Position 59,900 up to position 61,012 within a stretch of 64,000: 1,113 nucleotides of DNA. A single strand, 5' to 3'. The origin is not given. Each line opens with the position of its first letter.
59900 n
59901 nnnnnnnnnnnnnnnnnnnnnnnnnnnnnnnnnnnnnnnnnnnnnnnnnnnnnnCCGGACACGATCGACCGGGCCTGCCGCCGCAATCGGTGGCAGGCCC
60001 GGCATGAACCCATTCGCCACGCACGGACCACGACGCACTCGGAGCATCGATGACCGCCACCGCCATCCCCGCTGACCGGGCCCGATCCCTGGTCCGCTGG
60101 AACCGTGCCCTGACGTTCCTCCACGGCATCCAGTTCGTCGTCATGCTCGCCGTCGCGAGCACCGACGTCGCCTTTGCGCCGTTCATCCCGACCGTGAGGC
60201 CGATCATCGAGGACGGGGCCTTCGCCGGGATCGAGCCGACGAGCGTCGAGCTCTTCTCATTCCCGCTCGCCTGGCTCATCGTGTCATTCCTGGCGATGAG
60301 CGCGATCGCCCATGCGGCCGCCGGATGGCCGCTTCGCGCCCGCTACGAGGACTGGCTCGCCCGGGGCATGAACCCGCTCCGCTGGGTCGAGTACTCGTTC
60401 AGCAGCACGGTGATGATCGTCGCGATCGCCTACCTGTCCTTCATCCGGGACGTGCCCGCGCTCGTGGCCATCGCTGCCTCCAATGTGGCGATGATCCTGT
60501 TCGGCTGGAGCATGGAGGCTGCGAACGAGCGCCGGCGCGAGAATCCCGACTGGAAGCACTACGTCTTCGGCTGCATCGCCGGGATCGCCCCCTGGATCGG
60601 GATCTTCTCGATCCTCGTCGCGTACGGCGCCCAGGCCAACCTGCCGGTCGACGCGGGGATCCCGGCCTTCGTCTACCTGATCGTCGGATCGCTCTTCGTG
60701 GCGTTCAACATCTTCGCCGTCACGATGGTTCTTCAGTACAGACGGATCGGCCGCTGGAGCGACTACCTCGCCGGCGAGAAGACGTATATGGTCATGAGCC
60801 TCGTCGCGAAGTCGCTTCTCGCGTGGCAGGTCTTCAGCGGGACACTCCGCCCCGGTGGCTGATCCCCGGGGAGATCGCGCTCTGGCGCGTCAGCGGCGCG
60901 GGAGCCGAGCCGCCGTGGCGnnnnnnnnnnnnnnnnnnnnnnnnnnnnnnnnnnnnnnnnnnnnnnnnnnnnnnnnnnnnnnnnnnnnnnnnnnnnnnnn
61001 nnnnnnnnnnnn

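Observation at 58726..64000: Heliorhodopsin sits next to a B12-type photoreceptor regulator, DUF378 and a GS-family ligase with its permease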

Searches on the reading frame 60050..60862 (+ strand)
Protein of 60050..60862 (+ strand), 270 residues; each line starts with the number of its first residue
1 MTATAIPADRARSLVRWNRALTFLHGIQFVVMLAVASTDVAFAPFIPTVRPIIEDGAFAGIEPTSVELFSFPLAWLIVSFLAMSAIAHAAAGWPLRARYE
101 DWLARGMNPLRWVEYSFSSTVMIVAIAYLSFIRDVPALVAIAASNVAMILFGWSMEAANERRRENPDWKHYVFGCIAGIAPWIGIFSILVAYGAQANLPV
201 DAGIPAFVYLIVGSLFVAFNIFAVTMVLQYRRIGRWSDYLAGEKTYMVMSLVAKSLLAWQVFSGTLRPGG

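Call 3: search_protein_families(library=pfam, proteins=[window:60050-60862:+], max_evalue=0.01)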
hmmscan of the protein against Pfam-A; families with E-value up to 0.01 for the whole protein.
window:60050-60862:+ (270 aa): 1 family
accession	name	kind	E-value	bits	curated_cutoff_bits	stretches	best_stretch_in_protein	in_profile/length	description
PF18761.7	Heliorhodopsin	-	1.1e-79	267.7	26.7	1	14-266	1-242/242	Heliorhodopsin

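Call 4: search_protein_families(library=ncbifam, proteins=[window:60050-60862:+], max_evalue=0.01)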
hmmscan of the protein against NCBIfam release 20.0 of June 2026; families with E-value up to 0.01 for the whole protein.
window:60050-60862:+ (270 aa): 1 family
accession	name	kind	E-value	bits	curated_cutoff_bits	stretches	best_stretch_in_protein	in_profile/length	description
NF038020.1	HeR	equivalog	9.5e-76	254.5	100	1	15-266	2-244/244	heliorhodopsin HeR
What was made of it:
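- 60050..60862 (+): Heliorhodopsin, 270 aa, intact. PF18761 268 bits and NF038020 254 bits (calls 3, 4).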

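Call 13: find_homologous_proteins(query=window:60050-60862:+, max_evalue=1e-10)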
Query window:60050-60862:+ (270 aa): 5586 proteins with E <= 1e-10 among 8000 candidates; the best 120 are listed.
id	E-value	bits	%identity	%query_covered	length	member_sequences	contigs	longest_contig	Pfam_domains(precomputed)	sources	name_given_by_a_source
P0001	2.5e-169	580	99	100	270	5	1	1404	PF18761.8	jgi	jgi:hypothetical protein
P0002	2.3e-147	508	83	100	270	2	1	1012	PF18761.8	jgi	jgi:hypothetical protein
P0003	4.1e-147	507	84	100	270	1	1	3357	PF18761.8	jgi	jgi:hypothetical protein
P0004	8.7e-147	506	84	100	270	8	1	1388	PF18761.8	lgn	-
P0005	2.2e-146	504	83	100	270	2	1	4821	PF18761.8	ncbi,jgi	jgi:hypothetical protein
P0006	2.2e-146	504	83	100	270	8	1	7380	PF18761.8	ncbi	ncbi:MAG: heliorhodopsin HeR [Candidatus Limnocylindrales bacterium]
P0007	6.3e-145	500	84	100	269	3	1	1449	PF18761.8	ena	-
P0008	3.1e-144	497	82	100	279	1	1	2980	PF18761.8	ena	-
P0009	6.0e-144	496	82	100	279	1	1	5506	PF18761.8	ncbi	-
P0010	9.2e-144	496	83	100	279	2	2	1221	PF18761.8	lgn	-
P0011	1.2e-143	495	82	99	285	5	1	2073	PF18761.8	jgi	jgi:Heliorhodopsin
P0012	1.4e-143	495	81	100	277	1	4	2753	PF18761.8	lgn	-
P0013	2.2e-143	495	81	99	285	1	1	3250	PF18761.8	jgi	jgi:hypothetical protein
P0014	2.7e-143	494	82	99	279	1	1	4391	PF18761.8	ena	-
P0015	3.0e-143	494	81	100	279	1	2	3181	PF18761.8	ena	-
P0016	4.4e-143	494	82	99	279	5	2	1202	PF18761.8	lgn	-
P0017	4.5e-143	494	81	99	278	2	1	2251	PF18761.8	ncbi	-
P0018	5.4e-143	493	81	100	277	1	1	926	PF18761.8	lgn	-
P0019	5.5e-143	493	82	99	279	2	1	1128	PF18761.8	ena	-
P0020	9.2e-143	493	80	100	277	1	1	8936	PF18761.8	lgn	-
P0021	9.5e-143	493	81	100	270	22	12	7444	PF18761.8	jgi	jgi:hypothetical protein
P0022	1.0e-142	492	81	100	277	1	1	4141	PF18761.8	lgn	-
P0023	1.0e-142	492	82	100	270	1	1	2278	PF18761.8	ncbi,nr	ncbi:MAG TPA: heliorhodopsin HeR [Candidatus Deferrimicrobium sp.]|nr:heliorhodopsin HeR [Candidatus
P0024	1.3e-142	492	82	98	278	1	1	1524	PF18761.8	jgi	jgi:hypothetical protein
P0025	1.9e-142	491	81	100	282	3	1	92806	PF18761.8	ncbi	-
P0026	2.0e-142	491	80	100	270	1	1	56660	PF18761.8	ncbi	-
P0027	2.3e-142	491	80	100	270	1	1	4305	PF18761.8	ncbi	-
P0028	2.5e-142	491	81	100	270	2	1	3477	PF18761.8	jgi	jgi:hypothetical protein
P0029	3.1e-142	491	81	100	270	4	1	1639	PF18761.8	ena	-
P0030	3.2e-142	491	82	98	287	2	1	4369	PF18761.8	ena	-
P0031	4.0e-142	490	81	99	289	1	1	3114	PF18761.8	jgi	jgi:hypothetical protein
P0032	4.0e-142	490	80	100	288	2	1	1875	PF18761.8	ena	-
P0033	5.3e-142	490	80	100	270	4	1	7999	PF18761.8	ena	-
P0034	7.6e-142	490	80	100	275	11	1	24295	PF18761.8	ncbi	-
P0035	8.0e-142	489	81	100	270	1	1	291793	PF18761.8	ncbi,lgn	ncbi:MAG: heliorhodopsin HeR [Chloroflexota bacterium]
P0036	1.0e-141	489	83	100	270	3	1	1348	PF18761.8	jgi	jgi:hypothetical protein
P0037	1.8e-141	488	82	100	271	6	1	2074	PF18761.8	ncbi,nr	ncbi:MAG TPA: heliorhodopsin HeR [Candidatus Limnocylindrales bacterium]|nr:heliorhodopsin HeR [Cand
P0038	3.3e-141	487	82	98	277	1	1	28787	PF18761.8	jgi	jgi:hypothetical protein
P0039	3.5e-141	487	82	100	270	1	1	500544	PF18761.8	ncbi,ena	-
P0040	3.9e-141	487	81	100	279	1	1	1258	PF18761.8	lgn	-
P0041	5.6e-141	487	81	99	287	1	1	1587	PF18761.8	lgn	-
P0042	5.7e-141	487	82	99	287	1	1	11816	PF18761.8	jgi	jgi:hypothetical protein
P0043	6.5e-141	486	81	100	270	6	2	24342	PF18761.8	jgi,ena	jgi:hypothetical protein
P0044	7.4e-141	486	80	99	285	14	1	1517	PF18761.8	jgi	jgi:hypothetical protein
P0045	1.1e-140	486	81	100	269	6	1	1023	PF18761.8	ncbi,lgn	-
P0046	2.1e-140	485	81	99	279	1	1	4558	PF18761.8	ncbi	ncbi:MAG: heliorhodopsin HeR [Candidatus Limnocylindrales bacterium]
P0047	2.5e-140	485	80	99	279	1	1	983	PF18761.8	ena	-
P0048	2.5e-140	485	80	100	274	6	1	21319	PF18761.8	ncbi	-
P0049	3.4e-140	484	81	96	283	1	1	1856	PF18761.8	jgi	jgi:hypothetical protein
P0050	4.4e-140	484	82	99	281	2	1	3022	PF18761.8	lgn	-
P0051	6.1e-140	483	80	99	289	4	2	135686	PF18761.8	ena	-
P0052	6.7e-140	483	81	98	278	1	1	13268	PF18761.8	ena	-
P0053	8.6e-140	483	81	99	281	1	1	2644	PF18761.8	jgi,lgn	-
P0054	1.6e-139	482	81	100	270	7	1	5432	PF18761.8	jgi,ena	-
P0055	4.7e-139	480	80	100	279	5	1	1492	PF18761.8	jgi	jgi:hypothetical protein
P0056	5.0e-139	480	80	100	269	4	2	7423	PF18761.8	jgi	jgi:hypothetical protein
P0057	5.1e-139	480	79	100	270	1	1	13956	PF18761.8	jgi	jgi:hypothetical protein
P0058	9.9e-139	479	82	97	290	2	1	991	PF18761.8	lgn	-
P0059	1.3e-138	479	79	99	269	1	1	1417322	PF18761.8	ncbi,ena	-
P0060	1.4e-138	479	79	99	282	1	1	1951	PF18761.8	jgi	jgi:Heliorhodopsin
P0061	2.4e-138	478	80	100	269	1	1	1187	PF18761.8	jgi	jgi:hypothetical protein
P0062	3.1e-138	478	81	97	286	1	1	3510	PF18761.8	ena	-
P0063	6.9e-138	477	81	98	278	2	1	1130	PF18761.8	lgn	-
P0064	8.6e-138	476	81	97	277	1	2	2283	PF18761.8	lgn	-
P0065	8.9e-138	476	79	100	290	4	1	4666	PF18761.8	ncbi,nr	ncbi:MAG TPA: heliorhodopsin HeR [Candidatus Limnocylindrales bacterium]|nr:heliorhodopsin HeR [Cand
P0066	1.0e-137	476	81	99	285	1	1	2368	PF18761.8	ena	-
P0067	1.1e-137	476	80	98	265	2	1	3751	PF18761.8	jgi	-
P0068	1.4e-137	476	79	99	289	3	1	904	PF18761.8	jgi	jgi:hypothetical protein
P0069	2.1e-137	475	80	100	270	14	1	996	PF18761.8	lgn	-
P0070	2.6e-137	475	80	99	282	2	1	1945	PF18761.8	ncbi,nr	ncbi:MAG TPA: heliorhodopsin HeR, partial [Candidatus Binatus sp.]|nr:heliorhodopsin HeR [Candidatus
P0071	2.9e-137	475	80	100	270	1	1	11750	PF18761.8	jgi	jgi:hypothetical protein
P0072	3.8e-137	474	82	96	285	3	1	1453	PF18761.8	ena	-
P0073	5.3e-137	474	79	99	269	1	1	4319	PF18761.8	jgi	jgi:Heliorhodopsin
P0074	8.8e-137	473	80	100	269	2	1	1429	PF18761.8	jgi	jgi:hypothetical protein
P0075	1.0e-136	473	81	99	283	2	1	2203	PF18761.8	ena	-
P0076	1.1e-136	473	80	99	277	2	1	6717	PF18761.8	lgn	-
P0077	1.7e-136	472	79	98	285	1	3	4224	PF18761.8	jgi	jgi:hypothetical protein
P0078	2.3e-136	472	79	95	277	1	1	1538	PF18761.8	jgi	jgi:hypothetical protein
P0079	3.7e-136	471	79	100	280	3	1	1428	PF18761.8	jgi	jgi:hypothetical protein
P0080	4.5e-136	471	79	99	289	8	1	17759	PF18761.8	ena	-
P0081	6.7e-136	470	77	96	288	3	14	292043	PF18761.8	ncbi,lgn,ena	-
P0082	6.8e-136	470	79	99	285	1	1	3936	PF18761.8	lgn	-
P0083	7.5e-136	470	80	99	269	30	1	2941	PF18761.8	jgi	jgi:hypothetical protein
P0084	8.4e-136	470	79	99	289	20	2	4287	PF18761.8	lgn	-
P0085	1.3e-135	469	79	99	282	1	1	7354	PF18761.8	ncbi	ncbi:MAG: heliorhodopsin HeR [Candidatus Limnocylindrales bacterium]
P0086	1.3e-135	469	79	98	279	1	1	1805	PF18761.8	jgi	jgi:hypothetical protein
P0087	1.3e-135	469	79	98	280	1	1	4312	PF18761.8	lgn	-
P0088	1.8e-135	469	80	97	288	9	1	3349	PF18761.8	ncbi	-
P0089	2.5e-135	468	80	99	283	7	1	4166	PF18761.8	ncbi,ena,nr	ncbi:MAG TPA: heliorhodopsin HeR [Candidatus Acidoferrales bacterium]|nr:heliorhodopsin HeR [Candida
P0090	3.9e-135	468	78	100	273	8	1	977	PF18761.8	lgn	-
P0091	1.7e-134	465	76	100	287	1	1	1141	PF18761.8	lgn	-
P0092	3.0e-134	465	79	100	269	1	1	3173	PF18761.8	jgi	jgi:hypothetical protein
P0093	3.4e-134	464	79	98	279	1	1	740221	PF18761.8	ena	-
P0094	4.0e-134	464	78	99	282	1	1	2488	PF18761.8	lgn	-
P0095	4.5e-134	464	78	99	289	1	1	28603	PF18761.8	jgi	jgi:ABC-type amino acid transport system permease subunit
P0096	5.5e-134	464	77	99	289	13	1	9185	PF18761.8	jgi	jgi:hypothetical protein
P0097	8.4e-134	463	78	100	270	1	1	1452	PF18761.8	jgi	jgi:Heliorhodopsin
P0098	1.1e-133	463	77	100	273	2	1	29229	PF18761.8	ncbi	-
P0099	1.1e-133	463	78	99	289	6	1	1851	PF18761.8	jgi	jgi:hypothetical protein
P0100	1.3e-133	463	79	98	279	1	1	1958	PF18761.8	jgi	-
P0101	1.4e-133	462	78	100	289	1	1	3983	PF18761.8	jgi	jgi:hypothetical protein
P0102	1.6e-133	462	79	99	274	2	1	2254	PF18761.8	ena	-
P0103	7.5e-133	460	79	99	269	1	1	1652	PF18761.8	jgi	jgi:hypothetical protein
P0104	7.6e-133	460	79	99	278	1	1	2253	PF18761.8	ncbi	-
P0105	2.5e-132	458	77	98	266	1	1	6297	PF18761.8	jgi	jgi:hypothetical protein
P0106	4.6e-132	457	78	99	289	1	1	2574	PF18761.8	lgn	-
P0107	6.0e-132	457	78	96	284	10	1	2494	PF18761.8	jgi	-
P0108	6.7e-132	457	76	99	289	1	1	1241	PF18761.8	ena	-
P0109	9.6e-132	456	77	99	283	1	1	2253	PF18761.8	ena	-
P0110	1.2e-131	456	76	98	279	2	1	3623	PF18761.8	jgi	jgi:hypothetical protein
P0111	1.7e-131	456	76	99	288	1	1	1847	PF18761.8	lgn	-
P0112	3.2e-131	455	75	100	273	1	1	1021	PF18761.8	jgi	-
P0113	4.6e-131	454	78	99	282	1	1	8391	PF18761.8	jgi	jgi:hypothetical protein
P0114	8.0e-131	453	78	98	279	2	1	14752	PF18761.8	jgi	-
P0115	8.7e-131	453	77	99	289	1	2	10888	PF18761.8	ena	-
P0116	1.2e-130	453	75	99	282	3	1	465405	PF18761.8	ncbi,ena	-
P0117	2.1e-130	452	77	100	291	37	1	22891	PF18761.8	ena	-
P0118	4.0e-130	451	76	100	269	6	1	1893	PF18761.8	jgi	jgi:hypothetical protein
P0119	4.3e-130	451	76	99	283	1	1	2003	PF18761.8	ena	-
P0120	7.4e-130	450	77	99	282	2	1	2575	PF18761.8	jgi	-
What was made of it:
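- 60050..60862 (+): More than 5,000 homologues were found; the closest are from Limnocylindria (call 13).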

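Call 15: find_related_loci(query=A1, collection=genome_contigs, flank=10000)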
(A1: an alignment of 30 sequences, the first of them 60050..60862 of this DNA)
Query A1 (270 aa) in genome_contigs; peptide patterns used: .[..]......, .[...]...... (x = any residue, [..] = any of these).
325 stretches matched a pattern; 295 encode a relative of the query (tblastn E <= 1e-3); the best 80 are kept; 80 distinct loci.
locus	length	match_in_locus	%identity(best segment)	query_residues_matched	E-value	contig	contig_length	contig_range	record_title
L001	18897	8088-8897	83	1-270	1e-152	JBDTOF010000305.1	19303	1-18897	MAG: Chloroflexota bacterium isolate cluster3_bin.168 NODE_10121_length_19303_cov_24.269223, whole genome shotgun sequen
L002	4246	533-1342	84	1-270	6e-156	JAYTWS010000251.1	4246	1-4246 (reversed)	MAG: Chloroflexota bacterium isolate GFS_5822 GFS_5822_250, whole genome shotgun sequence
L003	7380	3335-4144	83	1-270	5e-152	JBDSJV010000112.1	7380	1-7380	MAG: Candidatus Limnocylindrales bacterium isolate cluster1_bin.330 k127_12719896, whole genome shotgun sequence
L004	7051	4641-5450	83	1-270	2e-151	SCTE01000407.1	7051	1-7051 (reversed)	MAG: Chloroflexota bacterium isolate FW300_bin.39 FW300_bin.39-125908, whole genome shotgun sequence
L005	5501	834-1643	83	1-270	3e-152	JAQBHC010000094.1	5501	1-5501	MAG: Chloroflexota bacterium isolate MAG_452_bin-14 452_bin-14_ctg-094, whole genome shotgun sequence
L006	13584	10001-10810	83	1-270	8e-151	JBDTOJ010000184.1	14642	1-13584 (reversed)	MAG: Chloroflexota bacterium isolate cluster3_bin.171 NODE_16330_length_14642_cov_10.705423, whole genome shotgun sequen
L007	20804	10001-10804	83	3-270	3e-150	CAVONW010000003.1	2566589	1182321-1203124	MAG: uncultured Chloroflexia bacterium isolate MFD09964.bin.1.240 genome assembly, contig: contig_8415, whole genome sho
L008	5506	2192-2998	82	2-270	2e-150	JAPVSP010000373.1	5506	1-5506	MAG: Chloroflexota bacterium isolate MW2_metabat.28 k97_492824, whole genome shotgun sequence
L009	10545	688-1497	82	1-270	2e-149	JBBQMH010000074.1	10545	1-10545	MAG: Candidatus Limnocylindrales bacterium isolate Co_metawrap_434 Cmw_434_k141_21489179_length_10545_cov_15.7981, whole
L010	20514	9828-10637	81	1-270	1e-148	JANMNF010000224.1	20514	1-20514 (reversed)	MAG: Chloroflexota bacterium isolate OTE_58_metabat_368 OTE_58_k141_5005695, whole genome shotgun sequence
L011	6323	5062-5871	82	1-270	2e-148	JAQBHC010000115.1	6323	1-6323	MAG: Chloroflexota bacterium isolate MAG_452_bin-14 452_bin-14_ctg-115, whole genome shotgun sequence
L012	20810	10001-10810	81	1-270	7e-148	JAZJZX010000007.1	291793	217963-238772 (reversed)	MAG: Chloroflexota bacterium isolate ADI_H2L1_1_122_18_3-bin042_1 ADIH2L11_B042_1_000000000007, whole genome shotgun seq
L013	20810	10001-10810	80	1-270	3e-147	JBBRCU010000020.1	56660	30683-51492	MAG: Candidatus Limnocylindrales bacterium isolate Co_metawrap_2418 Cmw_2418_k141_21031553_length_56660_cov_27.9981, who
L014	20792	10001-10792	81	7-270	8e-146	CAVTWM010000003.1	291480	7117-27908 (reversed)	MAG: uncultured Actinomycetes bacterium isolate MFD04651.bin.2.153 genome assembly, contig: contig_17092, whole genome s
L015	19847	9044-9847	81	3-270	1e-145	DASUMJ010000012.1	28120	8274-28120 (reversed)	MAG TPA_asm: Candidatus Limnocylindrales bacterium isolate SMAG_U1568 k141_1375173, whole genome shotgun sequence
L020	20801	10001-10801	79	4-270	2e-144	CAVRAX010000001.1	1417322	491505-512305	MAG: uncultured Chloroflexia bacterium isolate MFD04944.bin.1.71 genome assembly, contig: contig_15953, whole genome sho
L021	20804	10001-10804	80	3-270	8e-144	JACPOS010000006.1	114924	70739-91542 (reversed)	MAG: Chloroflexi bacterium isolate NC_groundwater_607_Pr5_B-0.1um_70_26 alan_book_18_scaffold_186839, whole genome shotg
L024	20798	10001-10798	82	1-266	2e-142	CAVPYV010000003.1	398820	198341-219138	MAG: uncultured Chloroflexia bacterium isolate MFD04944.bin.2.33 genome assembly, contig: contig_57993, whole genome sho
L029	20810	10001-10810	78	1-270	9e-141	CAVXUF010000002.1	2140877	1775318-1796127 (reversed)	MAG: uncultured Chloroflexia bacterium isolate MFD04651.bin.2.42 genome assembly, contig: contig_3384, whole genome shot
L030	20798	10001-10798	81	5-270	2e-140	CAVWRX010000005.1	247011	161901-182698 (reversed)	MAG: uncultured Chloroflexia bacterium isolate MFD05442.bin.2.238 genome assembly, contig: contig_28140, whole genome sh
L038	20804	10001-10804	75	3-270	2e-134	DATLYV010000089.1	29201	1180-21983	MAG TPA_asm: Candidatus Binatia bacterium isolate SMAG_U13281 k141_207466, whole genome shotgun sequence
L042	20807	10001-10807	74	3-268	4e-132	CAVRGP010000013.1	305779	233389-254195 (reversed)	MAG: uncultured Chloroflexia bacterium isolate MFD05442.bin.1.77 genome assembly, contig: contig_7580, whole genome shot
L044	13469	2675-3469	75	3-268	2e-131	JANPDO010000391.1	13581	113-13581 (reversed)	MAG: Chloroflexota bacterium isolate VAR_78_metabat_359 VAR_78_k141_817502, whole genome shotgun sequence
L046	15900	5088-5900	74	1-269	6e-131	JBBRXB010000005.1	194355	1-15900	MAG: Candidatus Limnocylindrales bacterium isolate La4_metabat2.136 La4_metabat2.136_K_1288986_L_194355_cov_21.0367, who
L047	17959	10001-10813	73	1-269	3e-130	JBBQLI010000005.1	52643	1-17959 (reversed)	MAG: Candidatus Limnocylindrales bacterium isolate Co_metawrap_508 Cmw_508_k141_17499689_length_52643_cov_19.0000, whole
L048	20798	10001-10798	73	2-268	3e-130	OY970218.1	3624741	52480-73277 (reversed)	MAG: uncultured Chloroflexia bacterium isolate MFD04716.bin.1.117 genome assembly, chromosome: 1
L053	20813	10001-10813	74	1-269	1e-129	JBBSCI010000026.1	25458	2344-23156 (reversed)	MAG: Candidatus Limnocylindrales bacterium isolate metawrap_la6_14 metawrap_la6_14_K_1369278_L_25458_cov_9.9634, whole g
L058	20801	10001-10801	74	1-268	1e-128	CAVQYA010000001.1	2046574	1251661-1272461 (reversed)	MAG: uncultured Chloroflexia bacterium isolate MFD05942.bin.1.132 genome assembly, contig: contig_11838, whole genome sh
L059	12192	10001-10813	72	1-269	4e-128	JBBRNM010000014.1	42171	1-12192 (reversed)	MAG: Candidatus Limnocylindrales bacterium isolate La1_metabat2.164 LA1C_B2.164_k141_2390186L_42171_cov_44.4855, whole g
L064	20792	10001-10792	71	5-269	2e-126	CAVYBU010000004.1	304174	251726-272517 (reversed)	MAG: uncultured Chloroflexia bacterium isolate MFD09779.bin.1.359 genome assembly, contig: contig_24287, whole genome sh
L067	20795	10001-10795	74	3-268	2e-125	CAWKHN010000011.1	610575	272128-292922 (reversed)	MAG: uncultured Chloroflexia bacterium isolate MFD02416.bin.1.50 genome assembly, contig: contig_1588, whole genome shot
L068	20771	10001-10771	75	9-266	1e-125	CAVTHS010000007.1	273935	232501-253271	MAG: uncultured Chloroflexia bacterium isolate MFD05942.bin.2.84 genome assembly, contig: contig_34377, whole genome sho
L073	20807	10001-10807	71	3-268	1e-123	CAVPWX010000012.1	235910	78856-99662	MAG: uncultured Chloroflexia bacterium isolate MFD00032.bin.2.189 genome assembly, contig: contig_48551, whole genome sh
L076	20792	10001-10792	70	2-269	2e-122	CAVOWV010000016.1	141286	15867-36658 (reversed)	MAG: uncultured Chloroflexia bacterium isolate MFD00032.bin.2.97 genome assembly, contig: contig_50035, whole genome sho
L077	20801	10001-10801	73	5-268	4e-122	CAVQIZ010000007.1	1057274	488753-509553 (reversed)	MAG: uncultured Chloroflexia bacterium isolate MFD09779.bin.2.43 genome assembly, contig: contig_8525, whole genome shot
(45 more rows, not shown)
